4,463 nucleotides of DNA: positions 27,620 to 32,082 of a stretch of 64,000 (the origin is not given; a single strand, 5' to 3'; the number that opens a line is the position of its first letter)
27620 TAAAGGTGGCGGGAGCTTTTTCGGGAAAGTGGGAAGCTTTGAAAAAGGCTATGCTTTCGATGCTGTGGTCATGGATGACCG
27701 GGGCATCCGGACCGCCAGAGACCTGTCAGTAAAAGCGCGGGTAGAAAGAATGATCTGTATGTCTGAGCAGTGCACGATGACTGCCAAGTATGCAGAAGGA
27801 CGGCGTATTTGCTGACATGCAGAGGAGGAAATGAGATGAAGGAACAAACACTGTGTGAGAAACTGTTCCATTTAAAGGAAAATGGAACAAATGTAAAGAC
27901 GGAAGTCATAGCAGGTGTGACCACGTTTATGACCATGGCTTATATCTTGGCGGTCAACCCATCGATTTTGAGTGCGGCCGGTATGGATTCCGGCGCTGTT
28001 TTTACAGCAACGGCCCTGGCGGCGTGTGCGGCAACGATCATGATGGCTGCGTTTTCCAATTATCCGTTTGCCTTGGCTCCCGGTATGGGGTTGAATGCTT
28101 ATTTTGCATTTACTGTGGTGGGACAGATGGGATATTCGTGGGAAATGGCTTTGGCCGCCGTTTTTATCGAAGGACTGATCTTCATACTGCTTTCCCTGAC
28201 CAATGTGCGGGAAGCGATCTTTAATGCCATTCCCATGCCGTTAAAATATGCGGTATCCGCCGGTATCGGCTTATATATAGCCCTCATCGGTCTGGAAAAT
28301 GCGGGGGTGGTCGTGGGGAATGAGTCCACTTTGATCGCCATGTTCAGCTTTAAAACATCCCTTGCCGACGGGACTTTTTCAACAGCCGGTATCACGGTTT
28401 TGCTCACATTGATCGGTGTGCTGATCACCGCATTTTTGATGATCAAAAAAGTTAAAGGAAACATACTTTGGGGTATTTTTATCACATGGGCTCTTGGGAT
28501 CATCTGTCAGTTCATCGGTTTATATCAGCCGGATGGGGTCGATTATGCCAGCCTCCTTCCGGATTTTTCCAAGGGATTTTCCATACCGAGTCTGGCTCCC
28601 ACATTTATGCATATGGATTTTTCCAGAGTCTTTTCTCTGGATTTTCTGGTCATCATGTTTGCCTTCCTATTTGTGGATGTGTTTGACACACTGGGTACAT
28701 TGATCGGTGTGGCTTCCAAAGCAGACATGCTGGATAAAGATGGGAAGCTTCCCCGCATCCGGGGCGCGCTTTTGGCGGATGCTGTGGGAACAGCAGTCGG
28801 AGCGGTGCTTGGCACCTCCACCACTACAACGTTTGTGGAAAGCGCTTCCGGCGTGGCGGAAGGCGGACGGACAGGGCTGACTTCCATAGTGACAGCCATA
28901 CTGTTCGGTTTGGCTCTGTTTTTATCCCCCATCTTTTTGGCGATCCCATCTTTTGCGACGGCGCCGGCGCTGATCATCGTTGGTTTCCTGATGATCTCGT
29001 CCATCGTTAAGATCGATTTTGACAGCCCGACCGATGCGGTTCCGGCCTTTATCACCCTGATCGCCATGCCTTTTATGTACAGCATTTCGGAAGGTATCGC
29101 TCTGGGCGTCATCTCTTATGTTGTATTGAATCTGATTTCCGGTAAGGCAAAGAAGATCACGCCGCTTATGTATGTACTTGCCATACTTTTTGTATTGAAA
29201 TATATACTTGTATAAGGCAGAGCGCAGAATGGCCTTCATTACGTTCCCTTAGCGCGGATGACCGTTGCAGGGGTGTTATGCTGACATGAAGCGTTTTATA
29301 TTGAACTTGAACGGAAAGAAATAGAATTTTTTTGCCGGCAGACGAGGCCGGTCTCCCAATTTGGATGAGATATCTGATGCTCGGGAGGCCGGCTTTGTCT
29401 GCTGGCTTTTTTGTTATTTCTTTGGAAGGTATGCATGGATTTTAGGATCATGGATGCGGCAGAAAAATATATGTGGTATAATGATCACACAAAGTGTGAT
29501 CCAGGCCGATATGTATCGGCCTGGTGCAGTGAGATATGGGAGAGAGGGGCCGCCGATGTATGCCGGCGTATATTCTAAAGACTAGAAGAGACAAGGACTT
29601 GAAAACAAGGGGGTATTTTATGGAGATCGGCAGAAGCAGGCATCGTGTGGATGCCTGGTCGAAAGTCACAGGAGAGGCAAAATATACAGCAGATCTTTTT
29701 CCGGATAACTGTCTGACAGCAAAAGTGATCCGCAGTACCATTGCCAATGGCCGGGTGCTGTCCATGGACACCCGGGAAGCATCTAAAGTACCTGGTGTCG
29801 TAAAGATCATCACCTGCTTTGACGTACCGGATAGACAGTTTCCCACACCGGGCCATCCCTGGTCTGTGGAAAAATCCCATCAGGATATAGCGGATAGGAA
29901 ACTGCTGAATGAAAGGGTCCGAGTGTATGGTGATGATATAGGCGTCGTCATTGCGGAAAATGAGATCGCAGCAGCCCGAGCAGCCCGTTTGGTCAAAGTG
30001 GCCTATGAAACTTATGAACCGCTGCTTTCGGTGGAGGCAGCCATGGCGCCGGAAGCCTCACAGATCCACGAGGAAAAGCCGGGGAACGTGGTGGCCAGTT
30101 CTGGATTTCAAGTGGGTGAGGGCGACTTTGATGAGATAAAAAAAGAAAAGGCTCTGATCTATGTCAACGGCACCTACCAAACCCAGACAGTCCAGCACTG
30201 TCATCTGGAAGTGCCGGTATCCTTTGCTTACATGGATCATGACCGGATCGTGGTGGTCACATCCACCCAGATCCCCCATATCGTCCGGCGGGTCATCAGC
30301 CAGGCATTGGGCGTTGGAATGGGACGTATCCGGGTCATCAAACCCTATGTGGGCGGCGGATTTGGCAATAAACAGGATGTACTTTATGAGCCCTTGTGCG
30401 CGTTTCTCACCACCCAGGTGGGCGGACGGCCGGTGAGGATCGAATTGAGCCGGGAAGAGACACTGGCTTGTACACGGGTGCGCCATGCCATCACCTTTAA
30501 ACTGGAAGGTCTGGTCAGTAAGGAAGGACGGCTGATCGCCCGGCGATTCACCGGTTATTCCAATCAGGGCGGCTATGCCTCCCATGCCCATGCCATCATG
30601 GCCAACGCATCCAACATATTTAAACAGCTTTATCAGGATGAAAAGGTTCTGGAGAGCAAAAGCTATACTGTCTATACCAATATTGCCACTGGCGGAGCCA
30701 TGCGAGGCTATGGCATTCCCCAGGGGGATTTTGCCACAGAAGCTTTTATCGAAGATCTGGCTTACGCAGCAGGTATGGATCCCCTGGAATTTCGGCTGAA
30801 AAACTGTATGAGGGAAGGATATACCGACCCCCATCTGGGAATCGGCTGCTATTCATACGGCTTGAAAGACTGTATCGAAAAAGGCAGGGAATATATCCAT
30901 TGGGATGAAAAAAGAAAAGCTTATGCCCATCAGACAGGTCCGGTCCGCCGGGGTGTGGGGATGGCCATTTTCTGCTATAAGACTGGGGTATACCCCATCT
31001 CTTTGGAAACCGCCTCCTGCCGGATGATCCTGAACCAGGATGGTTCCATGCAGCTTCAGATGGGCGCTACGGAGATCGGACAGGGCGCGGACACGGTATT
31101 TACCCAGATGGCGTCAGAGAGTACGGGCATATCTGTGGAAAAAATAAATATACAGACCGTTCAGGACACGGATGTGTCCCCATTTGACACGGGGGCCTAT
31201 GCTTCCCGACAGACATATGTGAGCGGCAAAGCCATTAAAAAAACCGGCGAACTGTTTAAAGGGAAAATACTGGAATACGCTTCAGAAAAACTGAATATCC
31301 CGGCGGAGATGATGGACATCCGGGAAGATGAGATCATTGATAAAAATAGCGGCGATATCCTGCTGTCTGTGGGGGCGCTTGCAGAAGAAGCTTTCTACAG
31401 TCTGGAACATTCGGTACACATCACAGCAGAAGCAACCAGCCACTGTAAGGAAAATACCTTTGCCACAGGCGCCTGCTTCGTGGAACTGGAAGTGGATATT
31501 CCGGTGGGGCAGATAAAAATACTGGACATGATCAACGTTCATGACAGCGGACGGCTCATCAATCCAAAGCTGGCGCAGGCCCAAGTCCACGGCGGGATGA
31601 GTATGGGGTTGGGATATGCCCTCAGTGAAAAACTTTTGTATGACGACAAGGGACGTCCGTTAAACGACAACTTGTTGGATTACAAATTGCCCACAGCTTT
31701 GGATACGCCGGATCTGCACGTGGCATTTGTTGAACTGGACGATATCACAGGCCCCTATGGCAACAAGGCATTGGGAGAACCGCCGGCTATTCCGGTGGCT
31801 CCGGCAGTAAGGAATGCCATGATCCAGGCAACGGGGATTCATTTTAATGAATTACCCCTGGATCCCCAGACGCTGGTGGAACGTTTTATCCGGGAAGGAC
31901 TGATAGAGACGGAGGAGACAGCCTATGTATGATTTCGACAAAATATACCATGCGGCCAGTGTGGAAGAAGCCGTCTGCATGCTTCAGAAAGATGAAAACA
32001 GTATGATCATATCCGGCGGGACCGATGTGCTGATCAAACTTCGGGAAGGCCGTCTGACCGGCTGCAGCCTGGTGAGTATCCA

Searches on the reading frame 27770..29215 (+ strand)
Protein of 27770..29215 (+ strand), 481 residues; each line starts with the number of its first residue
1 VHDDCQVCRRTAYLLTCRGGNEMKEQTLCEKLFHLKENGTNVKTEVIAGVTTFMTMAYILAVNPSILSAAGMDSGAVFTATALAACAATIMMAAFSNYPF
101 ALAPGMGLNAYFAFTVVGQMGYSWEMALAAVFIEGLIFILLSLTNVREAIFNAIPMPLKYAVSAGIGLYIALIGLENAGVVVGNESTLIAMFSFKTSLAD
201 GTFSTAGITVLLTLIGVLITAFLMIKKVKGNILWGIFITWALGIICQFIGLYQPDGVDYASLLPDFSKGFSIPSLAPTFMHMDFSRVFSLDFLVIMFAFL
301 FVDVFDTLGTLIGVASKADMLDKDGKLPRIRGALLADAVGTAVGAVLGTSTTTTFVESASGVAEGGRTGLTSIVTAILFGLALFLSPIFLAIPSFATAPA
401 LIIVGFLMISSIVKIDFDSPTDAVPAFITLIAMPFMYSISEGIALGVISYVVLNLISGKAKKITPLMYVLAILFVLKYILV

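Call 83: search_protein_families(library=pfam, proteins=[window:27770-29215:+], max_evalue=0.00001)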
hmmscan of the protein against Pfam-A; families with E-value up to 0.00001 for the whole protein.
window:27770-29215:+ (481 aa): 1 family
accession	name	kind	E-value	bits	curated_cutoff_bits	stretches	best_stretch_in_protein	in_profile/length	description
PF00860.26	Xan_ur_permease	-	9.3e-44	150.1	27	1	45-441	3-385/389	Permease family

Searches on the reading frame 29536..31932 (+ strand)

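Call 83: search_protein_families(library=pfam, proteins=[window:29536-31932:+], max_evalue=0.00001)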
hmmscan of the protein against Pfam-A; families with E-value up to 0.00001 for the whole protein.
window:29536-31932:+ (798 aa): 3 families
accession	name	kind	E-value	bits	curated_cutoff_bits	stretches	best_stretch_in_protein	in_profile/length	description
PF20256.3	MoCoBD_2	-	8.1e-76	255.6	27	1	450-725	2-283/283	Molybdopterin cofactor-binding domain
PF02738.23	MoCoBD_1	-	1.5e-66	224.4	27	1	177-424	1-244/244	Molybdopterin cofactor-binding domain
PF01315.27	Ald_Xan_dh_C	-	1.1e-23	84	31.3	1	45-159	1-108/110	Aldehyde oxidase and xanthine dehydrogenase, a/b hammerhead domain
